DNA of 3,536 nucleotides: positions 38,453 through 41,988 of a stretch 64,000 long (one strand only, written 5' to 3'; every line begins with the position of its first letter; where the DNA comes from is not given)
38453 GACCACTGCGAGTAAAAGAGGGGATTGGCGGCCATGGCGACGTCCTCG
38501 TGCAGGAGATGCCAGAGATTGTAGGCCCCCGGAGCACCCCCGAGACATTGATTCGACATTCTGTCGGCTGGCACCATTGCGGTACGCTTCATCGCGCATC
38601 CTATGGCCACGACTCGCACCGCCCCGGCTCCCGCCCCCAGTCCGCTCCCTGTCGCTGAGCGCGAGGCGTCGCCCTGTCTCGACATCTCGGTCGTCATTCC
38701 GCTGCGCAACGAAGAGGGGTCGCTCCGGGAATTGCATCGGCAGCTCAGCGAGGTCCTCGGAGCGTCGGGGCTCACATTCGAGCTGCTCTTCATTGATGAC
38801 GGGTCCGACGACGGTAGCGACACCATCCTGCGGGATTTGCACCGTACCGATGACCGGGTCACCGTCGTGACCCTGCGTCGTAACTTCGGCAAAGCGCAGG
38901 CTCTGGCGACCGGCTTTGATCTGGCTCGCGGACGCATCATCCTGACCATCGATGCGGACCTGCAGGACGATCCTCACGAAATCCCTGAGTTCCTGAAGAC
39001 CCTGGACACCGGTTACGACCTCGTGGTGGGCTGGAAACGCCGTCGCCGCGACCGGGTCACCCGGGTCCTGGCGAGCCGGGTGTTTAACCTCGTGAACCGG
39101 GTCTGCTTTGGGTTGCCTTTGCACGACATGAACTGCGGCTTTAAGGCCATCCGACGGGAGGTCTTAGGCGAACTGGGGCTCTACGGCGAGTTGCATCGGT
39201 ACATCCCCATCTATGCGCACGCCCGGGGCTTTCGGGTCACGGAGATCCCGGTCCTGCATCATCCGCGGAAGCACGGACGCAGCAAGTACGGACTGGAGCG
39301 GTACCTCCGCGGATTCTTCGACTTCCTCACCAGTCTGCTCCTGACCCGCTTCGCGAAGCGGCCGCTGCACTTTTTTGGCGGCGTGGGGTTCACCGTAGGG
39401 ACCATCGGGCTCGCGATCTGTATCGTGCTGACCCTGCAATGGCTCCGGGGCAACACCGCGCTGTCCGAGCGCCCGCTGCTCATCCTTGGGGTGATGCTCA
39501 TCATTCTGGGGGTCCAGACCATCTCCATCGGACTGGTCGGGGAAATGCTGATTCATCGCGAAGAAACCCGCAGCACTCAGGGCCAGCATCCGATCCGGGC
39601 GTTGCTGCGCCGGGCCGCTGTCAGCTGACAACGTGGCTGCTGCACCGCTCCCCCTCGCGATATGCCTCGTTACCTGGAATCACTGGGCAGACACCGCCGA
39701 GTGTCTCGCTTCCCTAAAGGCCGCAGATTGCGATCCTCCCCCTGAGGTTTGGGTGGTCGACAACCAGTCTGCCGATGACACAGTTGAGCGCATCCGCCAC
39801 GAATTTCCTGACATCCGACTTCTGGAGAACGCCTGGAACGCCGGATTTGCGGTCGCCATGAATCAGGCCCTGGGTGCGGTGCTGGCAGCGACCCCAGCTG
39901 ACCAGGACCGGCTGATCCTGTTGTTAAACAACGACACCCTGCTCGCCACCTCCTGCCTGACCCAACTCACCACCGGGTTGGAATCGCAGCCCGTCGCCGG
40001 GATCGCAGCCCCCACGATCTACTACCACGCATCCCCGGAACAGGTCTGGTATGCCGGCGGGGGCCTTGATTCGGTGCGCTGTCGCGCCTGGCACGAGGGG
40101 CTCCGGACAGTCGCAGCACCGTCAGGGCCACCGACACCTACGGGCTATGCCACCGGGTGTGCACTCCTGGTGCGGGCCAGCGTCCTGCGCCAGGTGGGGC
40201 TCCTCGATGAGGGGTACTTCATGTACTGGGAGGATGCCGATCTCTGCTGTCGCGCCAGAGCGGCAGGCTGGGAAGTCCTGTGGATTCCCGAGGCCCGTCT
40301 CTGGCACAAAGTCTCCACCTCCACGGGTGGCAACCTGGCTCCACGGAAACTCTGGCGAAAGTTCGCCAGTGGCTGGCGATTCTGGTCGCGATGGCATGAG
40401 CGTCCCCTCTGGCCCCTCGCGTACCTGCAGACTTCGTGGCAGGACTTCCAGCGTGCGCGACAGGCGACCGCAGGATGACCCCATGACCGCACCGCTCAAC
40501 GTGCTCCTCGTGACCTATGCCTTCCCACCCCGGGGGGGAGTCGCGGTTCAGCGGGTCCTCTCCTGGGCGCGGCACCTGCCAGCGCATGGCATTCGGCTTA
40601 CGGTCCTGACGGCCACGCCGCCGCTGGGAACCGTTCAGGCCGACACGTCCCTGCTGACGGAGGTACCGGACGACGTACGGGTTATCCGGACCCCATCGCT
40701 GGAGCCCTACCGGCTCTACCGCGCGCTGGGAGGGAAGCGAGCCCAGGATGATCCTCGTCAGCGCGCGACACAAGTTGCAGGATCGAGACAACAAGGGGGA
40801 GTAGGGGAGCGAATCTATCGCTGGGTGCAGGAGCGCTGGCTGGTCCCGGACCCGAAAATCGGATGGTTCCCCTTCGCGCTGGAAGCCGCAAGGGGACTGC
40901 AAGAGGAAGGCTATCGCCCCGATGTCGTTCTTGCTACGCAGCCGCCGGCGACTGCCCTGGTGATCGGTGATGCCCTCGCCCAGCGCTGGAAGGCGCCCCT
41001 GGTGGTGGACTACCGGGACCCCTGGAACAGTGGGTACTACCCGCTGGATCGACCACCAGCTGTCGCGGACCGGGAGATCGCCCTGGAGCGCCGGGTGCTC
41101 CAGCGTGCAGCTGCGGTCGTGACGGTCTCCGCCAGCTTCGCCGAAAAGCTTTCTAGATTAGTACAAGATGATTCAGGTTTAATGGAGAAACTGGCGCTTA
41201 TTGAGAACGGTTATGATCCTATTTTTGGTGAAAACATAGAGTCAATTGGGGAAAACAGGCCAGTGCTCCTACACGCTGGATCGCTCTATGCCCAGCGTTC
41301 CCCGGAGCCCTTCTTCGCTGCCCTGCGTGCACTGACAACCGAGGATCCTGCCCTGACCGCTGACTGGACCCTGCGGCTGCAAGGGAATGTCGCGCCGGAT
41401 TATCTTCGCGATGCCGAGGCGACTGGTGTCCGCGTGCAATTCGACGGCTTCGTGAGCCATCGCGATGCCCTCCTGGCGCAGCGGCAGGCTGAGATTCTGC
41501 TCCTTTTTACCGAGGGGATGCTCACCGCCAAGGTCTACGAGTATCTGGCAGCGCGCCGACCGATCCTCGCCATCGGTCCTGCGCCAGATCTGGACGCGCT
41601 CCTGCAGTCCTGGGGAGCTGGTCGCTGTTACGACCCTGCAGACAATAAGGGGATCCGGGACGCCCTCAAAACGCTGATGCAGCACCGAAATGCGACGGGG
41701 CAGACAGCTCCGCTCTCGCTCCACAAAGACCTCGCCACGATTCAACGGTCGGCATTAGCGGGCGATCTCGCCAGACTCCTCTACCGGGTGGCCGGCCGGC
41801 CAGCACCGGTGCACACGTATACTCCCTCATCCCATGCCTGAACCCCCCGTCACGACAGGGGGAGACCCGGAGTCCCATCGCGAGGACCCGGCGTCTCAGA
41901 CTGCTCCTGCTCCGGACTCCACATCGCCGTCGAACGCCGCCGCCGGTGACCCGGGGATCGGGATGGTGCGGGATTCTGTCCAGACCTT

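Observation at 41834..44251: Wzx-type flippase with two PDZ-like domains inserted between TM3 and TM4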

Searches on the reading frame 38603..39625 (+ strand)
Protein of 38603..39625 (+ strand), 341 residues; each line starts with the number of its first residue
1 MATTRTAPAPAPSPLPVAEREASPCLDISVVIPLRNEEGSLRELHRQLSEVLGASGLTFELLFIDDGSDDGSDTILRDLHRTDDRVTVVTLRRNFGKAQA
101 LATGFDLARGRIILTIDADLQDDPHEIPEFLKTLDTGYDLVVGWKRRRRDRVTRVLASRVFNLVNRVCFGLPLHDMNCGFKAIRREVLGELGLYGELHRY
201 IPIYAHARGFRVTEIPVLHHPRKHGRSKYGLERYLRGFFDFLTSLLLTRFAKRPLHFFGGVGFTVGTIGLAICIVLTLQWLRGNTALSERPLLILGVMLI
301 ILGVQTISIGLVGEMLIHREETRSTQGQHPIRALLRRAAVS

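Call 11: search_protein_families(library=pfam, proteins=[window:38603-39625:+], max_evalue=0.001)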
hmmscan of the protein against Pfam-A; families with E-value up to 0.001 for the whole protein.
window:38603-39625:+ (341 aa): 3 families
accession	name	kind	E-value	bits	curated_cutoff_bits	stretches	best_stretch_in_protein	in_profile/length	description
PF00535.33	Glycos_transf_2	-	1.9e-31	109.7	23.3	1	29-191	1-167/168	Glycosyl transferase family 2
PF13641.12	Glyco_tranf_2_3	-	3.4e-05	24.4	27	1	28-151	3-130/230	Glycosyltransferase like family 2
PF10111.15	Glyco_tranf_2_2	-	0.00018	21.5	27.3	1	29-120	1-92/276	Glycosyltransferase like family 2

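Call 38: search_protein_families(library=ncbifam, proteins=[window:38603-39625:+], max_evalue=0.001)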
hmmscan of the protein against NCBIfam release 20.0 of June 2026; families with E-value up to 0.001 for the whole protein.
window:38603-39625:+ (341 aa): 19 families
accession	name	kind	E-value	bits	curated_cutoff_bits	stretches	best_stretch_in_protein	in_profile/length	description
NF007986.1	PRK10714.1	equivalog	1.6e-51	175.2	529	1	26-316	6-293/316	undecaprenyl-phosphate 4-deoxy-4-formamido-L-arabinose transferase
NF047588.1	GlcsyltransPgfSStrep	equivalog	4.7e-40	137.7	500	1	27-315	2-286/308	glycosyltransferase PgfS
TIGR04182.1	glyco_TIGR04182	equivalog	3.7e-26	92.2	325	1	27-321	1-289/293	S-layer glycoprotein N-glycosyltransferase AglJ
TIGR03937.1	PgaC_IcaA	equivalog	4.8e-15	55.4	422.3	1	26-123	45-139/407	poly-beta-1,6-N-acetyl-D-glucosamine synthase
NF041875.1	EPS_EpsD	equivalog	1.1e-10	41.5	370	1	28-142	1-112/325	exopolysaccharide biosynthesis glycosyltransferase EpsD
TIGR04283.1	glyco_like_mftF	equivalog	2.1e-09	37.3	182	1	28-126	1-89/221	TIGR04283 family arsenosugar biosynthesis glycosyltransferase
NF041391.1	DPhHxTase_Halo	equivalog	2.5e-09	36.4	375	1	65-223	30-187/213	dolichyl-phosphate hexose transferase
TIGR03965.1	mycofact_glyco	equivalog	6.5e-09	35.2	280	1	25-133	73-178/467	mycofactocin biosynthesis glycosyltransferase MftF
NF047683.1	TeichurnBiosyTuaG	equivalog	6.6e-09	35.8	400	1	28-124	8-101/252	teichuronic acid biosynthesis protein TuaG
NF010496.0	PRK13915.1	equivalog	2e-08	33.7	262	1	26-134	31-142/307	glucosyl-3-phosphoglycerate synthase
NF007482.0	PRK10073.1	equivalog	1.4e-07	30.9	423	1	27-124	7-100/334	glycosyltransferase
NF058614.1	PPMAGASynPpgS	equivalog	8.1e-07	28.7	370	1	27-217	1-194/226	polyprenyl-phospho-N-acetylgalactosaminyl synthase PpgS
NF045692.1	OglycostaseCruG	equivalog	1.4e-06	27.5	600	1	14-141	29-160/386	2'-O-glycosyltransferase CruG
TIGR04009.1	wcaE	equivalog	7.5e-06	25.4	369.2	1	30-118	6-91/248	colanic acid biosynthesis glycosyltransferase WcaE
TIGR04242.1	nodulat_NodC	equivalog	2.2e-05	23.6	550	1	23-122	45-144/395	chitooligosaccharide synthase NodC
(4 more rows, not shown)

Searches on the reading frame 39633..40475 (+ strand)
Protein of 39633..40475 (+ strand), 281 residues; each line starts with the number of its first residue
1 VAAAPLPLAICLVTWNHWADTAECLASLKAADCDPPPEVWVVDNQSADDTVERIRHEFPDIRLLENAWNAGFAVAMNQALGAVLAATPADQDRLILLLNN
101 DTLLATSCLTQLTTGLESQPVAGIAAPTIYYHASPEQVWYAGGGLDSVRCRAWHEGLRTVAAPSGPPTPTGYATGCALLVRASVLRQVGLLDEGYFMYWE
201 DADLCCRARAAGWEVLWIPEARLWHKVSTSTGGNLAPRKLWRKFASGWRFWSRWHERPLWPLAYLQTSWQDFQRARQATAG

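Call 11: search_protein_families(library=pfam, proteins=[window:39633-40475:+], max_evalue=0.001)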
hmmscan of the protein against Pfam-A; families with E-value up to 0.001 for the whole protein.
window:39633-40475:+ (281 aa): 3 families
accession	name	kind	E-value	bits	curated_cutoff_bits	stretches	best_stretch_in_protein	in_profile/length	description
PF00535.33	Glycos_transf_2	-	1.3e-14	54.9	23.3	1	10-187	2-166/168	Glycosyl transferase family 2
PF13632.12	Glyco_trans_2_3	-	6.8e-14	52.6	27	1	95-254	2-157/198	Glycosyl transferase family group 2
PF13641.12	Glyco_tranf_2_3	-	1.8e-13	51.5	27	1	8-229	3-215/230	Glycosyltransferase like family 2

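Call 38: search_protein_families(library=ncbifam, proteins=[window:39633-40475:+], max_evalue=0.001)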
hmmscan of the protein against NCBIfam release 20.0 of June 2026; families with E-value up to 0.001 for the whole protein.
window:39633-40475:+ (281 aa): 6 families
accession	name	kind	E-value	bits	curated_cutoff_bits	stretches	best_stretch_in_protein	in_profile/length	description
TIGR03965.1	mycofact_glyco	equivalog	2.3e-13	49.8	280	1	17-229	85-284/467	mycofactocin biosynthesis glycosyltransferase MftF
TIGR01556.1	rhamnosyltran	subfamily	3.1e-13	49.5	200.55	1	38-230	23-205/281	rhamnosyltransferase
NF041875.1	EPS_EpsD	equivalog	8.1e-08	32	370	1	9-229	2-210/325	exopolysaccharide biosynthesis glycosyltransferase EpsD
TIGR03937.1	PgaC_IcaA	equivalog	1.4e-07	30.9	422.3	1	9-123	48-157/407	poly-beta-1,6-N-acetyl-D-glucosamine synthase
TIGR04195.1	S_glycosyl_SunS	equivalog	5.8e-06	25.4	350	1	9-79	59-126/421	SunS family peptide S-glycosyltransferase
TIGR04283.1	glyco_like_mftF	equivalog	1.4e-05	24.8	182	0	10-121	3-103/221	TIGR04283 family arsenosugar biosynthesis glycosyltransferase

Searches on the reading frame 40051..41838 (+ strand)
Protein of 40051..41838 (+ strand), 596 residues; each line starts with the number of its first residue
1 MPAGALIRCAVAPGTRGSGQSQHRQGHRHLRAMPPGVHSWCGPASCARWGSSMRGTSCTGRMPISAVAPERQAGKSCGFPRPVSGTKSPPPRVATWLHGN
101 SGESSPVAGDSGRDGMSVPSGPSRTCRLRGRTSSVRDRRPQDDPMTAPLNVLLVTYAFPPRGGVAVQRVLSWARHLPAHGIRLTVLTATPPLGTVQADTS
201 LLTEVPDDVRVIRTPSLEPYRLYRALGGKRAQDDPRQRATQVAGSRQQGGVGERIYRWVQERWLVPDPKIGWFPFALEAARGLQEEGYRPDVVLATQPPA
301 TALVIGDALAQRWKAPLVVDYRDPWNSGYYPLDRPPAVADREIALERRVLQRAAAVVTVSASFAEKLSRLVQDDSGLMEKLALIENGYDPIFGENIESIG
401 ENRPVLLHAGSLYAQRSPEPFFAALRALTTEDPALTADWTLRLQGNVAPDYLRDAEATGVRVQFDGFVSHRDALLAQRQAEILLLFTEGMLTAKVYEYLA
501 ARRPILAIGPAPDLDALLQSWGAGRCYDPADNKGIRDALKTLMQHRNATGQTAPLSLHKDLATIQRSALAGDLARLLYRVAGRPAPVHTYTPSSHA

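Call 11: search_protein_families(library=pfam, proteins=[window:40051-41838:+], max_evalue=0.001)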
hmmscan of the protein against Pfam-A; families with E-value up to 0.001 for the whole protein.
window:40051-41838:+ (596 aa): 3 families
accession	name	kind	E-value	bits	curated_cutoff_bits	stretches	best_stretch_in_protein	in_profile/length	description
PF13579.12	Glyco_trans_4_4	-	5.7e-13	49.9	29.7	1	166-371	4-146/158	Glycosyl transferase 4-like domain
PF13439.12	Glyco_transf_4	-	1.1e-12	48.8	28.5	1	255-390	39-168/170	Glycosyltransferase Family 4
PF13692.12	Glyco_trans_1_4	-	5.6e-06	27.1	27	1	403-544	1-141/142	Glycosyl transferases group 1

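Call 38: search_protein_families(library=ncbifam, proteins=[window:40051-41838:+], max_evalue=0.001)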
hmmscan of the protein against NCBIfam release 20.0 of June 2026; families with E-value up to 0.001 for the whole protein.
window:40051-41838:+ (596 aa): 0 families
